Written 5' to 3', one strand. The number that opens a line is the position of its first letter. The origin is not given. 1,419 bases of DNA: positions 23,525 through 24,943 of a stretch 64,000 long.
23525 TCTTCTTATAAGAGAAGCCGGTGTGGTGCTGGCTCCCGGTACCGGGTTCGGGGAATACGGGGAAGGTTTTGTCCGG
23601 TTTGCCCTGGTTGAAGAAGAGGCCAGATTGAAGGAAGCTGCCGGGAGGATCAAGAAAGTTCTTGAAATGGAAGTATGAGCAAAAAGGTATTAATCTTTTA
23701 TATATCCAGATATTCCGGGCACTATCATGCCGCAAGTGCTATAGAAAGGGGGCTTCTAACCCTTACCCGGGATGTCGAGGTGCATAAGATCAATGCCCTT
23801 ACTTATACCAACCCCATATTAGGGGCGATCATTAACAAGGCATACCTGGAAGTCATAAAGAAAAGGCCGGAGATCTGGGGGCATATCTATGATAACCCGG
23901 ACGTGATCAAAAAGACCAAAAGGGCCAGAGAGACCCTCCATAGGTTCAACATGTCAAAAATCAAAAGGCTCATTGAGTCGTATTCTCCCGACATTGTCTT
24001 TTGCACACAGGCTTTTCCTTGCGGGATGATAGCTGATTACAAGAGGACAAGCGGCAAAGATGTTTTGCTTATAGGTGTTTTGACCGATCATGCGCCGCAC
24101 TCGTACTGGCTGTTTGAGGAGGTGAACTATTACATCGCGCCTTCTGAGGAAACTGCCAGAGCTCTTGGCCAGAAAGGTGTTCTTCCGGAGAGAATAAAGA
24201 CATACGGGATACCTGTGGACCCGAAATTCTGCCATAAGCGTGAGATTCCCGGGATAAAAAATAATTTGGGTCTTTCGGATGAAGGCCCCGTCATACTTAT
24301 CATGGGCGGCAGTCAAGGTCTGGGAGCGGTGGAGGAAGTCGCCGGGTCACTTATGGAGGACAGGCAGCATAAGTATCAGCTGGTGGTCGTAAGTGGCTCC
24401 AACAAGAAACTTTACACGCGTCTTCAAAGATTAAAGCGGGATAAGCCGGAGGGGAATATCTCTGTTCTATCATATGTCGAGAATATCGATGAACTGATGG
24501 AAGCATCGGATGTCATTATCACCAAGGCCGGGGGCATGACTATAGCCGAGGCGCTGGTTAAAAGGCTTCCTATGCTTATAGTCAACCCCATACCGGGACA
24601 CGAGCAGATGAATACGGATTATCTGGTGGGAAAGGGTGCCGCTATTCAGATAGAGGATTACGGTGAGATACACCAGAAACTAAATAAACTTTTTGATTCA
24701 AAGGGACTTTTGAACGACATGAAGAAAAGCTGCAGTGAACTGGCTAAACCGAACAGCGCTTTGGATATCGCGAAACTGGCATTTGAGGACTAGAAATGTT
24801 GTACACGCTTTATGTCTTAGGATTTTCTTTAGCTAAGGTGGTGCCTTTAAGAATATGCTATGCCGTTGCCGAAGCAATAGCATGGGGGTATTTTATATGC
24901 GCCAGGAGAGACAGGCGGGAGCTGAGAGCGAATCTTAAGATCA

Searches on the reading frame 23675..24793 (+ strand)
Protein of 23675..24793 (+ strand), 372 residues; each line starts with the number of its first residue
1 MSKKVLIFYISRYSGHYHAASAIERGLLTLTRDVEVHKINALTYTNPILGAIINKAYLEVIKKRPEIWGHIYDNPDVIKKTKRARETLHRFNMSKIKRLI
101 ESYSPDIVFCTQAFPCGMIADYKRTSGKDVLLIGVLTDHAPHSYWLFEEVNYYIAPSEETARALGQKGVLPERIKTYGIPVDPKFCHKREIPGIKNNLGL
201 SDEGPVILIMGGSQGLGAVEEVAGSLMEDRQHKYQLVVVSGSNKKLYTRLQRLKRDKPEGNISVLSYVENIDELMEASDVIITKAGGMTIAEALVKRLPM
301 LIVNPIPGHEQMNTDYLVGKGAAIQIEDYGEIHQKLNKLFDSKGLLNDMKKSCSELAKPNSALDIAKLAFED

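Call 58: search_protein_families(library=pfam, proteins=[window:23675-24793:+], max_evalue=0.00001)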
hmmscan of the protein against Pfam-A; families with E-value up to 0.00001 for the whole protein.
window:23675-24793:+ (372 aa): 2 families
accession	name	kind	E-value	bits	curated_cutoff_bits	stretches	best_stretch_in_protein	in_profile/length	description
PF06925.17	MGDG_synth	-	4.2e-25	89.2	25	1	16-181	1-169/169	Monogalactosyldiacylglycerol (MGDG) synthase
PF04101.22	Glyco_tran_28_C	-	4.5e-20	72.8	22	1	206-352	1-153/166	Glycosyltransferase family 28 C-terminal domain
